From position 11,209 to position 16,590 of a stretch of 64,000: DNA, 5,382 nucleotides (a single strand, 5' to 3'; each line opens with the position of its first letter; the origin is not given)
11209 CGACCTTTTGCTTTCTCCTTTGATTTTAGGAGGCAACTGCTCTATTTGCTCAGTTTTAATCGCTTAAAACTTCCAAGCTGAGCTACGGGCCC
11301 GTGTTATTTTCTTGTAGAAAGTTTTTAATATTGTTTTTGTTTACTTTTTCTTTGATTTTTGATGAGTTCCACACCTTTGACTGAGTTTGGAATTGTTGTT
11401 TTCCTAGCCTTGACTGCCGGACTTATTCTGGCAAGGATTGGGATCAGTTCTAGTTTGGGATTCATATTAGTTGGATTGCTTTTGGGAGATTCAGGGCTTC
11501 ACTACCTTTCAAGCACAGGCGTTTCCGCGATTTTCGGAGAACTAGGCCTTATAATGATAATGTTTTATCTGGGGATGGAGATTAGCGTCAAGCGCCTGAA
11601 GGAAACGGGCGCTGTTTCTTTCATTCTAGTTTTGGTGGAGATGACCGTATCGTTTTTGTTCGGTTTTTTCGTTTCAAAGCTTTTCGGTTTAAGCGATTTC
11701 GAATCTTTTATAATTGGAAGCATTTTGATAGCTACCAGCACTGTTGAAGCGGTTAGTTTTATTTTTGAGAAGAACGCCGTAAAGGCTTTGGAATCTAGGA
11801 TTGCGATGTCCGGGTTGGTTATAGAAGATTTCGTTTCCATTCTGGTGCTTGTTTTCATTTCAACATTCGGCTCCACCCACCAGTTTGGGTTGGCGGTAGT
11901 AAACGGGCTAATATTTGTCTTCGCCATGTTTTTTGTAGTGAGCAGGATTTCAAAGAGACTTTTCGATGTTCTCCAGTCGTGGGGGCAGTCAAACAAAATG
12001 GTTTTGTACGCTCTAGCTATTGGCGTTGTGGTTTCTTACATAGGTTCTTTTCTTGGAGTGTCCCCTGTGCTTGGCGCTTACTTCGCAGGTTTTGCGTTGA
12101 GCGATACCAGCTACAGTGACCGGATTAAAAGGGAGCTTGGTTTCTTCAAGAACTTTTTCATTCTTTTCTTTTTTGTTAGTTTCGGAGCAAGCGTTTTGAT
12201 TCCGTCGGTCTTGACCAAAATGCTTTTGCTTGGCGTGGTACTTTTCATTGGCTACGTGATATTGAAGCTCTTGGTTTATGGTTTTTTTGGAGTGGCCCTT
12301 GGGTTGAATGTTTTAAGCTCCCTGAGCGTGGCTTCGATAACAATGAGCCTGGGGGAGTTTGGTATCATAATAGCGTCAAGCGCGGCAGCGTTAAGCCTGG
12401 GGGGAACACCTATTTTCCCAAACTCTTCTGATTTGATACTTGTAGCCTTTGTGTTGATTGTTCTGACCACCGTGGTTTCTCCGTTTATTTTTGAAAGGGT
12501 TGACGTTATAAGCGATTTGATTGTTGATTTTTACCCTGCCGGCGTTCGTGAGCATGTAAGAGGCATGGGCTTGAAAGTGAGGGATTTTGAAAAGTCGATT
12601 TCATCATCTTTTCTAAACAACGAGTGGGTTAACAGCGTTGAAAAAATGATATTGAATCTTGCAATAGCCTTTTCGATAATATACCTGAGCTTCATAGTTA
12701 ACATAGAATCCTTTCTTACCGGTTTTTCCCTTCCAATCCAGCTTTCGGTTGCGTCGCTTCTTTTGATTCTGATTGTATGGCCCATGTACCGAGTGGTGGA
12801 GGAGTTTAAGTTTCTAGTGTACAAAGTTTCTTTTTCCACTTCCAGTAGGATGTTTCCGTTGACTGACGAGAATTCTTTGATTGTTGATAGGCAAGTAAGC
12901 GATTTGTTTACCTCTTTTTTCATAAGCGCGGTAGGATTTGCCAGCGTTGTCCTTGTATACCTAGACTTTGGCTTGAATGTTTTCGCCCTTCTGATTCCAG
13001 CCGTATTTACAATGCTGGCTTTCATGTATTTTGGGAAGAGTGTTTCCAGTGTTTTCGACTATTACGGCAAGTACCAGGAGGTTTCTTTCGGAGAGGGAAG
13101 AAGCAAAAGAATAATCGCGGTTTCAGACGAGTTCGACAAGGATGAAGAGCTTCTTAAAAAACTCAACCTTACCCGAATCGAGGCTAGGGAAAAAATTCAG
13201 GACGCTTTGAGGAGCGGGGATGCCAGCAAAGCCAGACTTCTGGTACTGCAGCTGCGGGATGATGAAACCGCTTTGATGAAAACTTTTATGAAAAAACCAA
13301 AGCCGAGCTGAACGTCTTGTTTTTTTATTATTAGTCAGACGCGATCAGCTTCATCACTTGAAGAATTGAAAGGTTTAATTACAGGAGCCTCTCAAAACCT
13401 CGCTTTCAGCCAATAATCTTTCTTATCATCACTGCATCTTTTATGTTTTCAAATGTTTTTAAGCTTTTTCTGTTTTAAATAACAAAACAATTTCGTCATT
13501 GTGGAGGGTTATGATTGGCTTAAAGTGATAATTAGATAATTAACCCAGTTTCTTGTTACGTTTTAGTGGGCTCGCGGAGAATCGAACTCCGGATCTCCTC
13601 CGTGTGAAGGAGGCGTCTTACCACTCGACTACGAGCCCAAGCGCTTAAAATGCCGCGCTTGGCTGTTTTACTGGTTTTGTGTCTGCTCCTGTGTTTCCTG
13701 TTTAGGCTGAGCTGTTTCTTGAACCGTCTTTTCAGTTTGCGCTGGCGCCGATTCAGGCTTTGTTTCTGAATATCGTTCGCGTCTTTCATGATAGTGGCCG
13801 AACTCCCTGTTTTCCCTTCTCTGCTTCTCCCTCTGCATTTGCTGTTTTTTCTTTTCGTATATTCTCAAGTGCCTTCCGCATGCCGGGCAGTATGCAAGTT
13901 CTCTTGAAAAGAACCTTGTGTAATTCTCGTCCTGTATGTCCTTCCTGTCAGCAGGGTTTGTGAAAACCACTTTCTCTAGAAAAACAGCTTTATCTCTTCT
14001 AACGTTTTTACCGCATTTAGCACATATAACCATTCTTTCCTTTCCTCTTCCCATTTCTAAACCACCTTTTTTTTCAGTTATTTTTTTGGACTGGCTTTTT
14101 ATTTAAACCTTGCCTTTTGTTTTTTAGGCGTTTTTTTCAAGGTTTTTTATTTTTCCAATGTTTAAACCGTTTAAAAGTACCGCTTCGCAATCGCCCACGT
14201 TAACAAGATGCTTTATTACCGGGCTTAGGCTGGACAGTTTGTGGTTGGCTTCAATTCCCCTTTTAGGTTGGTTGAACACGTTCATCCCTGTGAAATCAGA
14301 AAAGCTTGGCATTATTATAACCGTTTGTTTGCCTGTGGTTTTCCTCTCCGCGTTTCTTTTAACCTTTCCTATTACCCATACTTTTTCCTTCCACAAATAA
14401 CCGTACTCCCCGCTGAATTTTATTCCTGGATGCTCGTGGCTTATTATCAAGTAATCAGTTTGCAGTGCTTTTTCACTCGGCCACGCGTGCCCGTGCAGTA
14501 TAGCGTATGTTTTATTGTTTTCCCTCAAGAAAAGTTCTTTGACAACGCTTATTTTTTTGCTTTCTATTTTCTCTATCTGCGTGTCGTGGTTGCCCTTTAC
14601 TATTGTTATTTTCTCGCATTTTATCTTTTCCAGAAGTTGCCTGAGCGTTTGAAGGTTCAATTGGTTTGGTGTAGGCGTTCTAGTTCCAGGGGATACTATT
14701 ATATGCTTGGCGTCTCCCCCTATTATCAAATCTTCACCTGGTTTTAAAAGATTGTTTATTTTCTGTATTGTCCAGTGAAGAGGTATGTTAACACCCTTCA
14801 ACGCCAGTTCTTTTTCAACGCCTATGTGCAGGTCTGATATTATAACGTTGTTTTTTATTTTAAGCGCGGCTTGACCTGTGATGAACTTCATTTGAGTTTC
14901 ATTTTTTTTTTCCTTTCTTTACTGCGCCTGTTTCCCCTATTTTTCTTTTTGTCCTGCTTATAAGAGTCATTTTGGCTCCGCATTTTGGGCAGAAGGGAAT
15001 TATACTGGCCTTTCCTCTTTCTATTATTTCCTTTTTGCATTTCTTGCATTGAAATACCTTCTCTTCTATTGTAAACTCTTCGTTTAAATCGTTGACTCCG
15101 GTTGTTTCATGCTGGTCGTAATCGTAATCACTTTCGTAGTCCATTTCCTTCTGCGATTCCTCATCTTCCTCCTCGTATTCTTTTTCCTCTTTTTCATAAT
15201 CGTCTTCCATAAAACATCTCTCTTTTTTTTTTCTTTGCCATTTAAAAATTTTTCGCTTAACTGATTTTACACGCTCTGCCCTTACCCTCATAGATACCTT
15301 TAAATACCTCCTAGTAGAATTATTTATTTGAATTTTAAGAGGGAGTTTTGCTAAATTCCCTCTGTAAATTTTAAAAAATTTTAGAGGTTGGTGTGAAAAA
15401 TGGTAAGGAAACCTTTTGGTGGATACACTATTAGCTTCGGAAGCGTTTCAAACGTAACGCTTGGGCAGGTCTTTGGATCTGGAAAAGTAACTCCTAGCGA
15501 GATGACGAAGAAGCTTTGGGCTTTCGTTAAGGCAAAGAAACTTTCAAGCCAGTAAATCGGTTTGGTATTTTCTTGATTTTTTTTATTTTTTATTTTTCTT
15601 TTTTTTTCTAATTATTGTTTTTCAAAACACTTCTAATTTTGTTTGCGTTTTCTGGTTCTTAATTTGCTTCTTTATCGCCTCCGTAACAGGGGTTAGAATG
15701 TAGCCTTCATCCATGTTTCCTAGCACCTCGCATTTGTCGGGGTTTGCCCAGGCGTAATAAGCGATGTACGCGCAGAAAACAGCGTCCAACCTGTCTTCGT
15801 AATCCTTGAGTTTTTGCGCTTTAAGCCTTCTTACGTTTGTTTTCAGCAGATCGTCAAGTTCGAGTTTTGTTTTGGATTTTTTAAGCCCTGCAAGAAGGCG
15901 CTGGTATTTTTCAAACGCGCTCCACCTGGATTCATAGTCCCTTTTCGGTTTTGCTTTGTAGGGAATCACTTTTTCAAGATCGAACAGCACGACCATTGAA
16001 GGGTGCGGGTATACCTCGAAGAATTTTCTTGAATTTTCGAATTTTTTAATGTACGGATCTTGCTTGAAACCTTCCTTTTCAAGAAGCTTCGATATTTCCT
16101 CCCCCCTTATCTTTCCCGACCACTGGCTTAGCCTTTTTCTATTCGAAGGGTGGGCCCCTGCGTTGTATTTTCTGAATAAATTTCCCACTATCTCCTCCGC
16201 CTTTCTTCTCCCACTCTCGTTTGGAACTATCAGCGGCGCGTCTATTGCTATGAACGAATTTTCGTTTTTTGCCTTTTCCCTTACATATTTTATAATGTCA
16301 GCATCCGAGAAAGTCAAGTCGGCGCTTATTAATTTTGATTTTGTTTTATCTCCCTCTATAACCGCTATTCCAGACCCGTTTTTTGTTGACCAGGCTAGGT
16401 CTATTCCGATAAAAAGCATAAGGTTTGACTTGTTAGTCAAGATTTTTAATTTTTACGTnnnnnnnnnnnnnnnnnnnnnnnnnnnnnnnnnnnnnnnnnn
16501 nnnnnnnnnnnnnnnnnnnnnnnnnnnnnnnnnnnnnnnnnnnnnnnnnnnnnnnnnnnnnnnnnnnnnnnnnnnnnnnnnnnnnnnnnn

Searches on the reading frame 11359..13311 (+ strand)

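Call 12: search_protein_families(library=pfam, proteins=[window:11359-13311:+], max_evalue=0.001)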
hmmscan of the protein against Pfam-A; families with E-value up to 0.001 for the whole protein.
window:11359-13311:+ (650 aa): 1 family
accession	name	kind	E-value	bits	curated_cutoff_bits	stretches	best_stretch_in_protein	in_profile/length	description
PF00999.27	Na_H_Exchanger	-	7.3e-43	147.3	26.2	1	15-378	2-369/375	Sodium/hydrogen exchanger, transmembrane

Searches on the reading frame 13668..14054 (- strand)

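Call 12: search_protein_families(library=pfam, proteins=[window:13668-14054:-], max_evalue=0.001)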
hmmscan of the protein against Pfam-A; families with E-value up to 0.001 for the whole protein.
window:13668-14054:- (128 aa): 2 families
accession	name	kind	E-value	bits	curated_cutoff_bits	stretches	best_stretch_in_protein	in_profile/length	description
PF01283.25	Ribosomal_S26e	-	9.6e-05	23.2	27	1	2-81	14-99/108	Ribosomal protein S26e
PF13248.11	Zn_ribbon_3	-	0.00021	21.1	27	0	8-20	2-14/26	zinc-ribbon domain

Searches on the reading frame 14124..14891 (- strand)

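Call 12: search_protein_families(library=pfam, proteins=[window:14124-14891:-], max_evalue=0.001)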
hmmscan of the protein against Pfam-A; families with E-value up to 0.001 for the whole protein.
window:14124-14891:- (255 aa): 2 families
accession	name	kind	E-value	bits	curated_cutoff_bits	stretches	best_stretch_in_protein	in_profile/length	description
PF00149.33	Metallophos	-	7.1e-06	27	21.5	1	16-160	4-160/191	Calcineurin-like phosphoesterase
PF12850.12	Metallophos_2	-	0.00045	20.7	27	0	17-140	5-95/154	Calcineurin-like phosphoesterase superfamily domain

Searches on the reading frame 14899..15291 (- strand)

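Call 13: search_protein_families(library=pfam, proteins=[window:14899-15291:-], max_evalue=0.001)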
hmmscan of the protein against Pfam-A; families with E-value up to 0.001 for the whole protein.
window:14899-15291:- (130 aa): 1 family
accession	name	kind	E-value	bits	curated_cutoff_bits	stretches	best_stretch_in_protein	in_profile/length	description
PF12760.12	Zn_ribbon_IS1595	-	0.00066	20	25.4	0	73-87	30-45/46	Transposase zinc-ribbon domain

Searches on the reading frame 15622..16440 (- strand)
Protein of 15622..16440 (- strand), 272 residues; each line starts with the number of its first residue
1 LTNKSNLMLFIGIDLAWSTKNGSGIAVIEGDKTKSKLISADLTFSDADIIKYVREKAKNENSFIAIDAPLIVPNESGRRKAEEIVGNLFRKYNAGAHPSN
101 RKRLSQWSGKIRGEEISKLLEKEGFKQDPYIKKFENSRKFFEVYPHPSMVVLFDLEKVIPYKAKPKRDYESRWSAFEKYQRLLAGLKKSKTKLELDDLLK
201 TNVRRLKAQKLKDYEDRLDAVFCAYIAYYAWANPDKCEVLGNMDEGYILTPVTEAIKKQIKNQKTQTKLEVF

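Call 13: search_protein_families(library=pfam, proteins=[window:15622-16440:-], max_evalue=0.001)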
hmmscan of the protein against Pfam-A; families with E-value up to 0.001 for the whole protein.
window:15622-16440:- (272 aa): 1 family
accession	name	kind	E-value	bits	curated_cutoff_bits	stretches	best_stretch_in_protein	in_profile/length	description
PF04250.19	DUF429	-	2.6e-19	70.3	23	1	12-240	1-208/214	Protein of unknown function (DUF429)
